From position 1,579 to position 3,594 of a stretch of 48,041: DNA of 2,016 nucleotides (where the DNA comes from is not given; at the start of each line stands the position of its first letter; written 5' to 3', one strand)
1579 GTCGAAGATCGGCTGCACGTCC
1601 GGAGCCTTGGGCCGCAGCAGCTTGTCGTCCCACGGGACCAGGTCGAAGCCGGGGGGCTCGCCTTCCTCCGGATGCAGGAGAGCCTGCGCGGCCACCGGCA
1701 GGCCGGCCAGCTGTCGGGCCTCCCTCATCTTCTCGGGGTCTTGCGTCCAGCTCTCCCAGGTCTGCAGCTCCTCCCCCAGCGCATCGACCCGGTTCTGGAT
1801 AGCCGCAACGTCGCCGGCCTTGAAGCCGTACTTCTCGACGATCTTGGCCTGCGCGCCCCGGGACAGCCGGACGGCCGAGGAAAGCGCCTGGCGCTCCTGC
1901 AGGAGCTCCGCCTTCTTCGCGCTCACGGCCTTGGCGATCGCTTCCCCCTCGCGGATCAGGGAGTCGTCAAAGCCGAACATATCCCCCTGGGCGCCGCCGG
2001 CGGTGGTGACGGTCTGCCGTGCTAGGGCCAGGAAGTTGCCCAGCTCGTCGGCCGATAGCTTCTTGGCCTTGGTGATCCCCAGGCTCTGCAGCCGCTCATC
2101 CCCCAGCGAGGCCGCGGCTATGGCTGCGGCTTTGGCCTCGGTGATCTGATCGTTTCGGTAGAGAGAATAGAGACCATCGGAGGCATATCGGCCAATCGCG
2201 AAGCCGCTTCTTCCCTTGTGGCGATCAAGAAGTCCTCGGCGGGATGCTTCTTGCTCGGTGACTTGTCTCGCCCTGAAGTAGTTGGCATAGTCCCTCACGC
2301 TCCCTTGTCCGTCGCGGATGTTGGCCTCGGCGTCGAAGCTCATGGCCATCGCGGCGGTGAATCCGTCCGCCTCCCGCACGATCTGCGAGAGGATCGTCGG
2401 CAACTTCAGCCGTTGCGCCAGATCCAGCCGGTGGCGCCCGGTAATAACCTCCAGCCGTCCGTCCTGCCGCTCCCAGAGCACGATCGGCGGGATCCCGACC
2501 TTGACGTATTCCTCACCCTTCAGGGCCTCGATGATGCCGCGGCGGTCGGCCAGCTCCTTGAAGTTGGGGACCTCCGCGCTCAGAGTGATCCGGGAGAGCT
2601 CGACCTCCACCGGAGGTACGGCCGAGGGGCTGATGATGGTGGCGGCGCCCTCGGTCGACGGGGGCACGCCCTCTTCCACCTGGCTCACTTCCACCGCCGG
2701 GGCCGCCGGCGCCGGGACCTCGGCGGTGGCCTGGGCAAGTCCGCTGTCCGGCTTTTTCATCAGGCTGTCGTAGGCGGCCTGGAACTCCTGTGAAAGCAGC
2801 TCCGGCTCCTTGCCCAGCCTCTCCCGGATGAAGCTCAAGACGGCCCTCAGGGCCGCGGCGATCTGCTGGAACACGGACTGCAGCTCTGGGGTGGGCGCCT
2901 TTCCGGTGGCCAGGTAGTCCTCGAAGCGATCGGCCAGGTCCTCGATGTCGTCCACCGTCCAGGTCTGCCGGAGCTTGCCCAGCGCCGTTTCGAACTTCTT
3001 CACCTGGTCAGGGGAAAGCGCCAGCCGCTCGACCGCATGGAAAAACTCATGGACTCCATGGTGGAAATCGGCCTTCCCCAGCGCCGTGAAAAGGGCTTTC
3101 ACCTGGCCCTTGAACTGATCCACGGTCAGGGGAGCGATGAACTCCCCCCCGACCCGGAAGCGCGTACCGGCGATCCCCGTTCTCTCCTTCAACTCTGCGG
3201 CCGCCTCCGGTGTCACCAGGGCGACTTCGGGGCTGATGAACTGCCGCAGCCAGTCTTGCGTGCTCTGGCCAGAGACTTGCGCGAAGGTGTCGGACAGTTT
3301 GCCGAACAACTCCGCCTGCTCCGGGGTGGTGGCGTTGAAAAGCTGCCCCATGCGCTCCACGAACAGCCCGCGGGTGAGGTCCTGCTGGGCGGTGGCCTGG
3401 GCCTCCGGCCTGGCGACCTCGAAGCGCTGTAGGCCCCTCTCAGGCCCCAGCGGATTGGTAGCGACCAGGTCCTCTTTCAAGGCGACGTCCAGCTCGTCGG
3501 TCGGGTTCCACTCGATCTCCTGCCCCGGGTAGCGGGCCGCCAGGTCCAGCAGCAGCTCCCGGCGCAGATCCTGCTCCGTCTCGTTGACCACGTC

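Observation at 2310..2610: ParB/Srx-like domain embedded in the giant virion protein, plus a second free-standing ParB-like gene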

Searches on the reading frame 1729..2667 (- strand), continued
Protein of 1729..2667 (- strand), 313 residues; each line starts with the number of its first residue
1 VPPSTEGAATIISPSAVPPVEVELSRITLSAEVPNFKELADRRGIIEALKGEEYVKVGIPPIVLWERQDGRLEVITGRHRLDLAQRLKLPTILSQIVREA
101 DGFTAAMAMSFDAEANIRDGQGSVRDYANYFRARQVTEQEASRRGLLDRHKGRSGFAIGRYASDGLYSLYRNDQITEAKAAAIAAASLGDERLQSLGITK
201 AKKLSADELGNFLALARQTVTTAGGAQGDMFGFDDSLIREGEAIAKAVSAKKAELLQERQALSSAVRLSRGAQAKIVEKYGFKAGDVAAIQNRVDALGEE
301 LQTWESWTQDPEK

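Call 32: fold_search(model_id=the predicted structure, library=pdb)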
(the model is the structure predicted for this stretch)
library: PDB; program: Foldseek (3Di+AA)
matches with E <= 10: 139; with E <= 0.001: 20
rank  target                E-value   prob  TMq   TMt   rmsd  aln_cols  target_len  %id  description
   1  7nfu_A                8.5e-07  1.00  0.45  0.53   6.9       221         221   19  Crystal structure of C-terminally truncated Geobacillus thermoleovorans nucleoid occlusion protein Noc (released 2021-02-17)
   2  7nfu_B                1.1e-06  1.00  0.47  0.57   6.8       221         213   18  Crystal structure of C-terminally truncated Geobacillus thermoleovorans nucleoid occlusion protein Noc (released 2021-02-17)
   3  7bnr_A                2.0e-06  1.00  0.28  0.37  11.8       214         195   15  Crystal structure of a ParB Q52A mutant from Myxococcus xanthus bound to CTPyS (released 2021-09-08)
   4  7ng0                  2.3e-06  1.00  0.26  0.33  11.9       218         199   16  Crystal structure of N- and C-terminally truncated Geobacillus thermoleovorans nucleoid occlusion protein Noc (released 2021-02-17)
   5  6t1f_D                2.7e-06  1.00  0.42  0.55   6.5       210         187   18  Crystal structure of the C-terminally truncated chromosome-partitioning protein ParB from Caulobacter crescentus compl (released 2020-10-14)
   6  6t1f_B                3.5e-06  1.00  0.42  0.56   6.3       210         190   18  Crystal structure of the C-terminally truncated chromosome-partitioning protein ParB from Caulobacter crescentus compl (released 2020-10-14)
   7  7ol9_B                3.5e-06  1.00  0.27  0.34  15.8       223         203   17  Crystal structure of C-terminally truncated Bacillus subtilis nucleoid occlusion protein (Noc) complexed to the Noc-bi (released 2022-03-09)
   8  7bnr_B                5.9e-06  1.00  0.28  0.36  11.8       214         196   15  Crystal structure of a ParB Q52A mutant from Myxococcus xanthus bound to CTPyS (released 2021-09-08)
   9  7bnk_A                1.1e-05  1.00  0.27  0.37  11.8       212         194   15  Crystal structure of ParB from Myxococcus xanthus bound to CDP and Monothiophosphate (released 2021-09-08)
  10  7bnk_B                1.1e-05  1.00  0.27  0.38  11.8       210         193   15  Crystal structure of ParB from Myxococcus xanthus bound to CDP and Monothiophosphate (released 2021-09-08)
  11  7o0n_A                2.3e-05  1.00  0.28  0.37  11.8       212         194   15  Crystal structure of a ParB E93A mutant from Myxococcus xanthus bound to CDP and monothiophosphate (released 2021-09-15)
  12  7bm8_A                4.3e-05  1.00  0.28  0.41  12.2       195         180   16  Crystal structure of the C-terminally truncated chromosome-partitioning protein ParB from Caulobacter crescentus compl (released 2021-04-28)
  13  6t1f_C                5.4e-05  1.00  0.30  0.38   9.0       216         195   18  Crystal structure of the C-terminally truncated chromosome-partitioning protein ParB from Caulobacter crescentus compl (released 2020-10-14)
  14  6sdk_A                6.3e-05  1.00  0.27  0.36  12.3       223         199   12  Crystal structure of bacterial ParB dimer bound to CDP (released 2019-10-23)
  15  7ol9_A                8.6e-05  1.00  0.25  0.32  15.2       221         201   16  Crystal structure of C-terminally truncated Bacillus subtilis nucleoid occlusion protein (Noc) complexed to the Noc-bi (released 2022-03-09)
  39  1xw3                  6.8e-02  0.99  0.18  0.41   8.0        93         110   18  Crystal Structure of Human Sulfiredoxin (Srx) (released 2005-05-24)
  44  1xw4                  8.8e-02  0.99  0.19  0.45   7.7        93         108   19  Crystal Structure of Human Sulfiredoxin (Srx) in Complex with ADP (released 2005-05-24)
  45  1yzs_MODEL_1_A        1.1e-01  0.93  0.17  0.35   9.0        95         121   19  Solution structure of human sulfiredoxin (srx) (released 2005-03-22)
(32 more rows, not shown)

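Call 33: search_protein_families(library=pfam, proteins=[P0019, P0020, P0027], max_evalue=0.01)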
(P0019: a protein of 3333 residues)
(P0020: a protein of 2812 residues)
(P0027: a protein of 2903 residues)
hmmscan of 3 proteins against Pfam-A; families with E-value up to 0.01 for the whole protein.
P0019 (3333 aa): 1 family
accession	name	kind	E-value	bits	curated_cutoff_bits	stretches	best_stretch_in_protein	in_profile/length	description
PF18760.7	ART-PolyVal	-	3.4e-06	28.3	31.2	1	1638-1741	23-134/140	ADP-Ribosyltransferase in polyvalent proteins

P0020 (2812 aa): 1 family
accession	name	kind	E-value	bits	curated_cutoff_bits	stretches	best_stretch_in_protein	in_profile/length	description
PF18857.6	LPD38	-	4.7e-30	105.5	27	1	2538-2709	1-181/189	Large polyvalent protein associated domain 38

P0027 (2903 aa): 2 families
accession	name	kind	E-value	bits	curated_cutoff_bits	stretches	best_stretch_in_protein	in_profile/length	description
PF04002.20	RadC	-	2.2e-29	102.3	22.1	1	1441-1554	6-121/121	RadC-like JAB domain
PF11253.13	DUF3052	-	0.0092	16.3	22.7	0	1938-2006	17-84/125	Protein of unknown function (DUF3052)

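Call 37: fold_search(model_id=the predicted structure, library=viral)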
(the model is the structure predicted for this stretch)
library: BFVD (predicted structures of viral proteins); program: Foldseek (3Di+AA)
matches with E <= 10: 296; with E <= 0.001: 39
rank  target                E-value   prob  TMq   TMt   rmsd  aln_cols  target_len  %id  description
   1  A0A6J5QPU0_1          4.7e-11  1.00  0.61  0.16   3.6       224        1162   29  Large polyvalent protein associated domain-containing protein [uncultured Caudovirales phage]
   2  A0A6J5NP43            6.9e-10  1.00  0.67  0.19   4.9       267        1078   20  Uncharacterized protein [uncultured Caudovirales phage]
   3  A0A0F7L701            9.9e-10  1.00  0.58  0.22   7.3       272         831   24  Uncharacterized protein [uncultured marine virus]
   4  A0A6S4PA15            2.3e-09  1.00  0.57  0.12  12.7       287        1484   19  Large polyvalent protein associated domain-containing protein [uncultured phage_MedDCM-OCT-S31-C1]
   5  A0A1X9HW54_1          6.9e-09  1.00  0.53  0.13  15.2       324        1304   19  (no name in the UniProt tables at hand)
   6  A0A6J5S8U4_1          9.5e-09  1.00  0.55  0.14   9.2       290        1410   22  Large polyvalent protein associated domain-containing protein [uncultured Caudovirales phage]
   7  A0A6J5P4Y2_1          2.0e-08  1.00  0.54  0.17   6.6       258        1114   23  Uncharacterized protein [uncultured Caudovirales phage]
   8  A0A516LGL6            6.6e-08  1.00  0.58  0.13  15.3       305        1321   18  (no name in the UniProt tables at hand)
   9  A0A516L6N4            1.4e-07  1.00  0.48  0.13   7.4       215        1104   19  (no name in the UniProt tables at hand)
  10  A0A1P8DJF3            8.2e-07  1.00  0.38  0.41  17.3       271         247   16  (no name in the UniProt tables at hand)
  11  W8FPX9                8.2e-07  1.00  0.35  0.26  13.6       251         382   19  (no name in the UniProt tables at hand)
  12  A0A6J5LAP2            2.0e-06  1.00  0.38  0.34  17.9       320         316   14  Spo0J Stage 0 sporulation protein J (Antagonist of Soj) containing ParB-like nuclease domain [uncultured Caudovirales phage]
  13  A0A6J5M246            3.2e-06  1.00  0.39  0.23   8.7       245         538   18  ParB/RepB/Spo0J partition protein family [uncultured Caudovirales phage]
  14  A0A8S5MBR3            4.9e-06  1.00  0.37  0.30  10.4       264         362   18  Chromosome partitioning protein [Myoviridae sp. ct9Fw19]
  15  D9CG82                6.1e-06  1.00  0.37  0.39  13.9       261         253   14  (no name in the UniProt tables at hand)
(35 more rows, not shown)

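Call 42: search_protein_families(library=pfam, proteins=[L004:10585-18732:+], max_evalue=0.01)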
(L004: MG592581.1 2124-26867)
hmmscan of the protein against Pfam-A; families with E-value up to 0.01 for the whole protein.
L004:10585-18732:+ (2715 aa): 3 families
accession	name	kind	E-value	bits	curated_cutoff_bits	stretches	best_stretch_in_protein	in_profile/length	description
PF18857.6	LPD38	-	5.1e-47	160.9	27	1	2400-2572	1-188/189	Large polyvalent protein associated domain 38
PF05175.20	MTS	-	1.8e-05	24.9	23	1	1458-1553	33-142/170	Methyltransferase small domain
PF13489.12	Methyltransf_23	-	0.00091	19.4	27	1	1454-1550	20-117/164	Methyltransferase domain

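Call 56: find_related_loci(query=A1, collection=genome_contigs, flank=10000)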
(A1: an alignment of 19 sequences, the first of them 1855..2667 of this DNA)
Query A1 (271 aa) in genome_contigs; peptide patterns used: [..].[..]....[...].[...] (x = any residue, [..] = any of these).
67 stretches matched a pattern; 35 encode a relative of the query (tblastn E <= 1e-3); 35 distinct loci.
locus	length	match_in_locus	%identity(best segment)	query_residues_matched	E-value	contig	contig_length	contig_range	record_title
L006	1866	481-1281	46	2-267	4e-71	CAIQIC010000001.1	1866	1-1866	MAG: uncultured Lentisphaerae bacterium isolate AlinenSedimentsCore2_bin-2051 genome assembly, contig: bin-2051:001/573,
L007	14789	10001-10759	49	18-267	1e-68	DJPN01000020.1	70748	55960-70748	MAG TPA_asm: Alphaproteobacteria bacterium UBA6411 UBA6411_contig_151, whole genome shotgun sequence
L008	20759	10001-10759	49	18-267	1e-68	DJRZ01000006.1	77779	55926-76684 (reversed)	MAG TPA_asm: Alphaproteobacteria bacterium UBA6347 UBA6347_contig_1921, whole genome shotgun sequence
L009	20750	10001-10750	48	12-267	3e-66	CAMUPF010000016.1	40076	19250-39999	MAG TPA_asm: uncultured Candidatus Melainabacteria bacterium isolate SRR14038243_bin.54_metawrap_v1.3_MAG genome assembl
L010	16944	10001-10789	46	18-267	8e-65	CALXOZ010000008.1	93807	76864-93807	MAG: uncultured Alphaproteobacteria bacterium isolate BRZ_E__bin160 genome assembly, contig: BRZ_E__NODE_366_length_9380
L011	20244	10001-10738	48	20-265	4e-64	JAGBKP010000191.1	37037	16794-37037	MAG: Selenomonadaceae bacterium isolate RGIG9201 Water_deer_Rumen-1__c396593, whole genome shotgun sequence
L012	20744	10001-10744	48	18-267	5e-64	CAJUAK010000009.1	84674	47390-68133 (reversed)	MAG TPA_asm: uncultured Alphaproteobacteria bacterium isolate MGBC118957 genome assembly, contig: MGBC118957.9, whole ge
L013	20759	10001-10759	50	14-265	3e-63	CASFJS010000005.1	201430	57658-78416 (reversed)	uncultured proteobacterium isolate B35_L4_330330_idba_bin.27 genome assembly, contig: B35_L4_330330_idba_bin.27.fa_scaff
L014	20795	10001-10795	48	9-270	6e-63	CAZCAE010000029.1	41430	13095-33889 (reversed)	MAG TPA_asm: uncultured Spirochaeta sp. isolate SRP141376_co3_416 genome assembly, contig: NODE_2342_length_41430_cov_7.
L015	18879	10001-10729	48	20-259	1e-62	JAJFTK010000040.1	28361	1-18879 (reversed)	MAG: Planctomycetaceae bacterium isolate bin.19 k141_2121604, whole genome shotgun sequence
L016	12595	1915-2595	51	21-247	1e-61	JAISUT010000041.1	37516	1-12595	MAG: Acidobacteriota bacterium isolate Md513_bin91 k119_596129, whole genome shotgun sequence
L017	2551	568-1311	42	20-267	4e-61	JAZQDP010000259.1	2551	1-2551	MAG: Thermoguttaceae bacterium isolate T1900044636_TS20190102.MAGScoT_cleanbin_000039 SGB_1152_k141_833153, whole genome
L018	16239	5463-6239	46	10-267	8e-58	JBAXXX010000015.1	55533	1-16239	MAG: Verrucomicrobiia bacterium isolate ELA750 MAG750_15, whole genome shotgun sequence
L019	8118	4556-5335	41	15-267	8e-58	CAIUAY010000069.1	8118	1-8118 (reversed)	MAG: uncultured Chromatium sp. isolate I2_bin-149 genome assembly, contig: bin-149:069/277, whole genome shotgun sequenc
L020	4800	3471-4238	47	13-269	2e-57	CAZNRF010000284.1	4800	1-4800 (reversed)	MAG TPA_asm: uncultured Spirochaeta sp. isolate SRP252850_co1_129 genome assembly, contig: NODE_32733_length_4800_cov_3.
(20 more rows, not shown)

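Call 60: find_related_loci(query=A1, collection=viral_contigs, flank=10000)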
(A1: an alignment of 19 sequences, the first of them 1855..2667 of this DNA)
Query A1 (271 aa) in viral_contigs; peptide patterns used: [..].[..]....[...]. (x = any residue, [..] = any of these).
145 stretches matched a pattern; 114 encode a relative of the query (tblastn E <= 1e-3); the best 80 are kept; 80 distinct loci.
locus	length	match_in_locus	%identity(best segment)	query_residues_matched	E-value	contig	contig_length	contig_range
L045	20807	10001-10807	83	3-271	1e-139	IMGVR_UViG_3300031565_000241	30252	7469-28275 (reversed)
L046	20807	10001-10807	59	3-271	5e-95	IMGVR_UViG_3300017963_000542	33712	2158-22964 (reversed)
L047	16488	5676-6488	62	3-271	5e-93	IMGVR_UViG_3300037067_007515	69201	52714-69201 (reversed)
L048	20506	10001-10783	61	8-269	5e-90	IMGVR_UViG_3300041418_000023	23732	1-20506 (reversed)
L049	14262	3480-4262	61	8-269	6e-90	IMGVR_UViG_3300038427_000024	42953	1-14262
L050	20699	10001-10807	62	3-271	4e-91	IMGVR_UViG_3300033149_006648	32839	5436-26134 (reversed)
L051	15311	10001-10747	50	21-270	5e-73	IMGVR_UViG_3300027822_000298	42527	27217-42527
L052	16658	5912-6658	50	21-270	5e-73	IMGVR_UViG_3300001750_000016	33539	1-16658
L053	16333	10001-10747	48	21-270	4e-72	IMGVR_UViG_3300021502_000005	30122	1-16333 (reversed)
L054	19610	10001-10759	48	18-267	6e-68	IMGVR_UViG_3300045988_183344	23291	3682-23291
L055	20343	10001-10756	49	18-267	1e-67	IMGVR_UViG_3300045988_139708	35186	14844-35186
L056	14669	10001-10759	48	18-267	6e-68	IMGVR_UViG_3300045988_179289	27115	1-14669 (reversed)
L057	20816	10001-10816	48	2-267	3e-66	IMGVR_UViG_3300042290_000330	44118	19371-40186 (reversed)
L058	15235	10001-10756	47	18-267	2e-66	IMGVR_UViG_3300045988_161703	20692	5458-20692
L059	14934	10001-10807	45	3-267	1e-65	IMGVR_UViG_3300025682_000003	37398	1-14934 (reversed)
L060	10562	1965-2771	45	3-267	1e-65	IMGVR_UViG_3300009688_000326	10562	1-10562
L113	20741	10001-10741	41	20-267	2e-53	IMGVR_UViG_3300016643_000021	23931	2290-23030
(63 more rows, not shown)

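Call 73: search_protein_families(library=ncbifam, proteins=[window:1729-2667:-], max_evalue=0.01)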
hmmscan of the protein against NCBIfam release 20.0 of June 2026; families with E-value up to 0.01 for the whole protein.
window:1729-2667:- (313 aa): 0 families

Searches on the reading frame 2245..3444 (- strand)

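Call 39: search_protein_families(library=pfam, proteins=[window:2245-3444:-], max_evalue=0.5)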
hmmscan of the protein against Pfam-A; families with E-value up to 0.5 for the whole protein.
window:2245-3444:- (400 aa): 3 families
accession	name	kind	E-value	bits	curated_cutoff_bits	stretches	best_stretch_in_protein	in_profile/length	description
PF23191.1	WH_MCM3_C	-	0.0015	19.2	27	0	143-168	3-28/77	MCM3-like, winged helix domain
PF15565.11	Imm30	-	0.11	13.1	27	1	143-176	6-39/98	Immunity protein 30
PF24235.1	RHG29_45_N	-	0.12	13.1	27.7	0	189-231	30-72/108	Rho GTPase-activating protein 29/45 N-terminal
